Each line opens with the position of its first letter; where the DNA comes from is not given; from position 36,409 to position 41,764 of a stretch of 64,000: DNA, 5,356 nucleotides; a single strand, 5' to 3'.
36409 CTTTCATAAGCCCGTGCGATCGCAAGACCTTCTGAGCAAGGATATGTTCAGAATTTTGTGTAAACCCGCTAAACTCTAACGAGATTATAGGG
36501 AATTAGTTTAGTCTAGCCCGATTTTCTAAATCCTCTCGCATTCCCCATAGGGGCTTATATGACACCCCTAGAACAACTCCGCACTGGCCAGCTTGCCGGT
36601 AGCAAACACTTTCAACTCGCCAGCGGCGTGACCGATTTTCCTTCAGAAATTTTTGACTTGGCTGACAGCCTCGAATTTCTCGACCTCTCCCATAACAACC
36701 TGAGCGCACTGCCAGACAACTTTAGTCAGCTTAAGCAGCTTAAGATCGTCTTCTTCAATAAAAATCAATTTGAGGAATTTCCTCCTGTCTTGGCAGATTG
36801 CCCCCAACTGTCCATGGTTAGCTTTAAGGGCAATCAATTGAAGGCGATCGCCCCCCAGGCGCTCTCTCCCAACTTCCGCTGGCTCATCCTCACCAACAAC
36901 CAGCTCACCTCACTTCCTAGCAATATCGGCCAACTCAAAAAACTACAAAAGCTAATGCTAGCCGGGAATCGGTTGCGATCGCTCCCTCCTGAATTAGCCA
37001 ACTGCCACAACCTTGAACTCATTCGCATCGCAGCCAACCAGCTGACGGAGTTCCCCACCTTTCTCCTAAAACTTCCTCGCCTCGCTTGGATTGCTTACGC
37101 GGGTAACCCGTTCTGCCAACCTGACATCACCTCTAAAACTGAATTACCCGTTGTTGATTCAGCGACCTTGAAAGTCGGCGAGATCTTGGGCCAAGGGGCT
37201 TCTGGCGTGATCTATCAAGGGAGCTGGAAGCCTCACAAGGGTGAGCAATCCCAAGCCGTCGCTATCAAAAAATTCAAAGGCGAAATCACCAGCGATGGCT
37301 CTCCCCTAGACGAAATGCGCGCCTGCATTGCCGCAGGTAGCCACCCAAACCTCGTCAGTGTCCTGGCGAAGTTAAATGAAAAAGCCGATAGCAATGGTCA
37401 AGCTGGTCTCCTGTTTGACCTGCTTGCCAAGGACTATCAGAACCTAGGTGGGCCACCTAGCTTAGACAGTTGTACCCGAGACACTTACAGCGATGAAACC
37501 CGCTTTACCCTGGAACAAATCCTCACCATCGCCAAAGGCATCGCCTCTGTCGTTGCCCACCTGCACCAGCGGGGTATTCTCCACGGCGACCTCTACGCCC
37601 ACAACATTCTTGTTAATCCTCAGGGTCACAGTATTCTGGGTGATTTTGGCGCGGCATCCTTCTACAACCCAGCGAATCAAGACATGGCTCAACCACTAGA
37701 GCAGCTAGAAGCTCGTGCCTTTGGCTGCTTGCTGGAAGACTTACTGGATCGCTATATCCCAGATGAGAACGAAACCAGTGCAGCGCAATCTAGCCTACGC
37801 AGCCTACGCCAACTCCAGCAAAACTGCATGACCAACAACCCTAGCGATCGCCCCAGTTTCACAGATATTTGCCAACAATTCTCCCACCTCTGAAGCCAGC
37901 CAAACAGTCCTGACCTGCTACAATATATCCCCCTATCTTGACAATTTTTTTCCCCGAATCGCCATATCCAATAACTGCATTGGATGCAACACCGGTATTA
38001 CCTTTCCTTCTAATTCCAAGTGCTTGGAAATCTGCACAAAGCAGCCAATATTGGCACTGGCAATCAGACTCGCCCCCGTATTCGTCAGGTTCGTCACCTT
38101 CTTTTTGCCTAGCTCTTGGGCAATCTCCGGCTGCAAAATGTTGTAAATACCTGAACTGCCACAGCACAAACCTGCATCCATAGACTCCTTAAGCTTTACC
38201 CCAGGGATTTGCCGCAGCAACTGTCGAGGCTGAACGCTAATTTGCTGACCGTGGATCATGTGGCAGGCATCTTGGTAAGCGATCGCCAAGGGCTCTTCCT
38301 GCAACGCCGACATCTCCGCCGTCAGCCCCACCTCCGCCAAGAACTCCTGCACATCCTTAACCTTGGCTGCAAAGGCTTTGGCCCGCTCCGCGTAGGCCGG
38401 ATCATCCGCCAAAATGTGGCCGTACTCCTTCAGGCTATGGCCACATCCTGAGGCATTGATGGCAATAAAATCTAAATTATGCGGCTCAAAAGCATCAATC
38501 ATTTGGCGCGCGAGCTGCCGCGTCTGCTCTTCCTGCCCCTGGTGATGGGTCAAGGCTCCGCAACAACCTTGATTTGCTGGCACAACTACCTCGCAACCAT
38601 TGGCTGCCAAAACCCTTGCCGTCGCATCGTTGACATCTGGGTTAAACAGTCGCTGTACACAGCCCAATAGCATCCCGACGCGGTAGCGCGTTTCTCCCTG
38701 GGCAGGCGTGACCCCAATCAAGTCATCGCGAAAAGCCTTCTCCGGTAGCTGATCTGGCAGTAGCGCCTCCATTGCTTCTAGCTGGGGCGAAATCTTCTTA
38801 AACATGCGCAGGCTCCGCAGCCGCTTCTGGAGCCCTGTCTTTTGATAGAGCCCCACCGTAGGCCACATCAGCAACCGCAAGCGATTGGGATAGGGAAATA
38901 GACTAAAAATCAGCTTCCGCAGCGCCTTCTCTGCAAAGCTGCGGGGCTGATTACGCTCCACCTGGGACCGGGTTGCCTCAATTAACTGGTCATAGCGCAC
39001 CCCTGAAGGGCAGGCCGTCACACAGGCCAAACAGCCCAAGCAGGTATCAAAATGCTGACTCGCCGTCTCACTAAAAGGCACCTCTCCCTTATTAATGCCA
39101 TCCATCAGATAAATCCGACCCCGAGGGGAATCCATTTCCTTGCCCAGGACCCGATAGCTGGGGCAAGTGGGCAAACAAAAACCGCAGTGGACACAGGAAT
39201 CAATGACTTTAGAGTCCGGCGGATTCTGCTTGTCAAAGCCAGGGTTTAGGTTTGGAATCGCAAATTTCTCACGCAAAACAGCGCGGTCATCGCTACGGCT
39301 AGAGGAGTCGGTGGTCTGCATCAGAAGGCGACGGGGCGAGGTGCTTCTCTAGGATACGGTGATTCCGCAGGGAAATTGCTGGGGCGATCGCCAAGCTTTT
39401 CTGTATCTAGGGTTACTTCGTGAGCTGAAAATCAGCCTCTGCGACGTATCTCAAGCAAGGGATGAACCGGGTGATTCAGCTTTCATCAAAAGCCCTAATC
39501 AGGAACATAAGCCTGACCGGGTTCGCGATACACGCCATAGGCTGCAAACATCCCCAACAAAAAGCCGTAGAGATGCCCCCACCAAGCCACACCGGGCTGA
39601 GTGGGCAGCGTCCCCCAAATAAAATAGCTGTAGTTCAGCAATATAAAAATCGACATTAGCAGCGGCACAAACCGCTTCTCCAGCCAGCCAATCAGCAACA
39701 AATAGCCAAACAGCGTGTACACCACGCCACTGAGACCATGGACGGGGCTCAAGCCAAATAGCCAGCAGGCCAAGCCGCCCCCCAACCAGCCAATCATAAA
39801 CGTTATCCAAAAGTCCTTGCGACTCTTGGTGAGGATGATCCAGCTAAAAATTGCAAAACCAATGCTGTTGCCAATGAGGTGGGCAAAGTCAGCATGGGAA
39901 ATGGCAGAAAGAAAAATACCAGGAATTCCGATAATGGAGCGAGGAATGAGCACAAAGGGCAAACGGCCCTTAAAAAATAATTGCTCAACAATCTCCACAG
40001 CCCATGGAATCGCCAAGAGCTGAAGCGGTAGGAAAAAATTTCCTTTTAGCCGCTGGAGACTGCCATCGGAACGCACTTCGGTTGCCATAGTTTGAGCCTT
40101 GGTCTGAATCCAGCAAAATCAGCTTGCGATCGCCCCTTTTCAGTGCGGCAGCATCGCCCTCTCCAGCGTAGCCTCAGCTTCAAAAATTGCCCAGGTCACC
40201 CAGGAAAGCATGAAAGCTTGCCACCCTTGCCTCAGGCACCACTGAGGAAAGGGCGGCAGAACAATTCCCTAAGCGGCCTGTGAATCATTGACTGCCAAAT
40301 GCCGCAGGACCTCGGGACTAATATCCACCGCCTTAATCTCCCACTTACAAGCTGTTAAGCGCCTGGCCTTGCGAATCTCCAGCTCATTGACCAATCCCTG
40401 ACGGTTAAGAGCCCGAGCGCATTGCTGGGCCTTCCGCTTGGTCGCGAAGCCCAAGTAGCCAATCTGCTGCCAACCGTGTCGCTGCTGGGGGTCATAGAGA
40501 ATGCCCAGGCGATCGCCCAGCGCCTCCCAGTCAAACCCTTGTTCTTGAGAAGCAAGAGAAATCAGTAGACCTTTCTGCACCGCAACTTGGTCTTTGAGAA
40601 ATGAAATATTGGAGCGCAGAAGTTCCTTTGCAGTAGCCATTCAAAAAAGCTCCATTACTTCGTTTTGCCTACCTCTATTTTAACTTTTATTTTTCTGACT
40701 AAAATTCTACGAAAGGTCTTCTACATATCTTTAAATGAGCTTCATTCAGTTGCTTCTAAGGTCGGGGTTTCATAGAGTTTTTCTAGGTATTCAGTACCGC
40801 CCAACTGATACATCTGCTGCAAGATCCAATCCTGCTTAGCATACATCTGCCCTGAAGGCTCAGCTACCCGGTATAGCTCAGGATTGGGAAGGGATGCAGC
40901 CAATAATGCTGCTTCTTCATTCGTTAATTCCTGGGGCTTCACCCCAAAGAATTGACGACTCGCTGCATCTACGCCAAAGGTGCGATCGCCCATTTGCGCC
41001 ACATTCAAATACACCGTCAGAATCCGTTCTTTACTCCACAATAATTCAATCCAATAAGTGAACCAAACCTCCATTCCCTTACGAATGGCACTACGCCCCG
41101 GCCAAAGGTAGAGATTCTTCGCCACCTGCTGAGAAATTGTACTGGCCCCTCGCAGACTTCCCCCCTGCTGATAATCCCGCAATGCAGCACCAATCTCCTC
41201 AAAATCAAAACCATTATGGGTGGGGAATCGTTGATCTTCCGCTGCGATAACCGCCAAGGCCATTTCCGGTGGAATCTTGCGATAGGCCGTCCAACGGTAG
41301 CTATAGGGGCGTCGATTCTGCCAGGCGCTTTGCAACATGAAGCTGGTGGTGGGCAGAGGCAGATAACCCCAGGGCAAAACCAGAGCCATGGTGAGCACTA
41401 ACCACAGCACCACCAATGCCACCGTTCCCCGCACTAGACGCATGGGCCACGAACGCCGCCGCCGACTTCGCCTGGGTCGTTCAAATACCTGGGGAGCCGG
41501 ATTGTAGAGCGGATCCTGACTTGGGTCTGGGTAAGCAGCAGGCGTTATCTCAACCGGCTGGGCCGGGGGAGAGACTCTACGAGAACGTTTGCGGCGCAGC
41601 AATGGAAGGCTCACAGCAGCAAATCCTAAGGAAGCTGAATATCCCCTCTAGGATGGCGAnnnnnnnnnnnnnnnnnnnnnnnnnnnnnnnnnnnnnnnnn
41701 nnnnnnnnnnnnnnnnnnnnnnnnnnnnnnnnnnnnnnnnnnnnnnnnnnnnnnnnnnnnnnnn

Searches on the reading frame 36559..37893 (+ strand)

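Call 75: search_protein_families(library=pfam, proteins=[window:36559-37893:+], max_evalue=0.001)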
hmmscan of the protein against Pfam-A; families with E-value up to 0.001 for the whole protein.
window:36559-37893:+ (444 aa): 9 families
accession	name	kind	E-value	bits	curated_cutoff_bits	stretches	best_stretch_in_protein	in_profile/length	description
PF07714.23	PK_Tyr_Ser-Thr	-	4.7e-23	82.2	23.1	1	204-373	1-156/258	Protein tyrosine and serine/threonine kinase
PF00069.31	Pkinase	-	1.5e-18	67.6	31.7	1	205-374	2-153/263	Protein kinase domain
PF13855.12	LRR_8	-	3.4e-17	62.4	27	4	104-162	1-61/61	Leucine rich repeat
PF12799.13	LRR_4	-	1.8e-14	53.9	27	3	127-166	1-40/44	Leucine Rich repeats (2 copies)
PF23598.1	LRR_14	-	5e-13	49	40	2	106-175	49-116/353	Leucine-rich repeat region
PF23211.1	LRR_LRWD1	-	1.2e-10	41.8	28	1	120-186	35-99/190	Leucine-rich repeat and WD repeat-containing protein 1, LRR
PF00560.39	LRR_1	-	1.6e-08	33.5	20.6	0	37-58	1-23/23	Leucine Rich Repeat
PF06293.20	Kdo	-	2.2e-07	31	21.3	1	323-386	122-189/207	Lipopolysaccharide kinase (Kdo/WaaP) family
PF14580.12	LRR_9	-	5.2e-05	23.3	30.5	0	36-98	42-104/175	Leucine-rich repeat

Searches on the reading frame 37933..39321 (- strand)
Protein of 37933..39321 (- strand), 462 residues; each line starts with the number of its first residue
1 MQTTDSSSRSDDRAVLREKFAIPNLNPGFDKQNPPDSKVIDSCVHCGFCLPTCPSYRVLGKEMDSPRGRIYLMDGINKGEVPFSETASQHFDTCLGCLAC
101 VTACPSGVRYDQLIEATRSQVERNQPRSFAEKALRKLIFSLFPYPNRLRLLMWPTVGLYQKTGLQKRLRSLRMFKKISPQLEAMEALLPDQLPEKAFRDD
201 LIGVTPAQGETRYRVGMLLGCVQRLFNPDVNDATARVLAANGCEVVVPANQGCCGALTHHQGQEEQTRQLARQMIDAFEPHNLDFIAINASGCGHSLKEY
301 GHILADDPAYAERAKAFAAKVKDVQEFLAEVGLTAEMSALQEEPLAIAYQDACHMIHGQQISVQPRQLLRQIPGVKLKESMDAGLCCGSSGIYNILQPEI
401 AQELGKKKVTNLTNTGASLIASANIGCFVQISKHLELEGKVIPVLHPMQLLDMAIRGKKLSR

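Call 75: search_protein_families(library=pfam, proteins=[window:37933-39321:-], max_evalue=0.001)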
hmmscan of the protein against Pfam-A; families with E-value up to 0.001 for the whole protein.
window:37933-39321:- (462 aa): 13 families
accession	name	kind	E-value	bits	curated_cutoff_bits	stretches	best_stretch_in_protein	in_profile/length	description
PF02754.22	CCG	-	6.7e-32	109.9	20.6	2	216-298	2-85/85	Cysteine-rich domain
PF13183.11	Fer4_8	-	1.8e-13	51.2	27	1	41-108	3-68/68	4Fe-4S dicluster domain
PF12838.12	Fer4_7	-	1.4e-10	41.9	27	1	42-108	1-52/52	4Fe-4S dicluster domain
PF13534.11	Fer4_17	-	1.2e-09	39.1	22.2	1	42-108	1-60/61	4Fe-4S dicluster domain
PF13237.11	Fer4_10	-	1.6e-08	34.8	25.5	1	90-111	5-22/53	4Fe-4S dicluster domain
PF13484.11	Fer4_16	-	1.2e-07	32.8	30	1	43-106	2-65/66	4Fe-4S double cluster binding domain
PF00037.32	Fer4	-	4.1e-07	30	21.1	1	91-108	5-22/24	4Fe-4S binding domain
PF12837.12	Fer4_6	-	9.1e-07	29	25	0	41-55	7-21/24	4Fe-4S binding domain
PF12797.12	Fer4_2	-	2.7e-06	27.4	24.5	0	91-106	7-22/22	4Fe-4S binding domain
PF13187.11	Fer4_9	-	4e-06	27.2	27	1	43-107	2-50/52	4Fe-4S dicluster domain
PF12800.12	Fer4_4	-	7.7e-06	26.3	24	0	92-107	2-17/17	4Fe-4S binding domain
PF14697.11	Fer4_21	-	8.7e-05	23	35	0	92-106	6-20/59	4Fe-4S dicluster domain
PF25160.1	LdpA_Fe-S-bd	-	0.00073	19.7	27.6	0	41-57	26-42/49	LdpA Fe-S cluster-binding domain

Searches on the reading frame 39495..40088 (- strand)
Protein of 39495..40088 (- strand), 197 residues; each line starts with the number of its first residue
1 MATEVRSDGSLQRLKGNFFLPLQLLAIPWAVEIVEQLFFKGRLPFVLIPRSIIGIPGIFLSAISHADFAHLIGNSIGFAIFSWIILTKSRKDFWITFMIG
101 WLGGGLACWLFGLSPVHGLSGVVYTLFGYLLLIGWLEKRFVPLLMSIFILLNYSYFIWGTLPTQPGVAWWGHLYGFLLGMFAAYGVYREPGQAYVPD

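Call 75: search_protein_families(library=pfam, proteins=[window:39495-40088:-], max_evalue=0.001)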
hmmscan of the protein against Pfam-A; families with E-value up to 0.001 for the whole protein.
window:39495-40088:- (197 aa): 1 family
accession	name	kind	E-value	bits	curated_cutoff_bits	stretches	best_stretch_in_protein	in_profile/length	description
PF01694.28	Rhomboid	-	3.2e-17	63.5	22.6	1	58-188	7-142/143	Rhomboid domain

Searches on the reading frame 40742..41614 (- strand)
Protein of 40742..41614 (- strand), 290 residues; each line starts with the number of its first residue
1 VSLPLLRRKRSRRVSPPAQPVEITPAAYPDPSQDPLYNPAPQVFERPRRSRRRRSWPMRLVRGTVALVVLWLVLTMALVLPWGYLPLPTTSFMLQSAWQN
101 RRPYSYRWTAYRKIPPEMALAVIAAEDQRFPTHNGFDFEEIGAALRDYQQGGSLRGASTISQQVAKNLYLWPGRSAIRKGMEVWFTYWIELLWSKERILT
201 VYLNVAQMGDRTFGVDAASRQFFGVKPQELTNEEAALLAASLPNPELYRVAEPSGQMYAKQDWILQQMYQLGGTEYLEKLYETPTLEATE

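Call 75: search_protein_families(library=pfam, proteins=[window:40742-41614:-], max_evalue=0.001)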
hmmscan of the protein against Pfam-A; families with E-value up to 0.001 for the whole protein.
window:40742-41614:- (290 aa): 1 family
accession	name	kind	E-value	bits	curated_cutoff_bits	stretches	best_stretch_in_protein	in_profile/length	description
PF00912.28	Transgly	-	1.1e-48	165.5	27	1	104-268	12-177/178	Transglycosylase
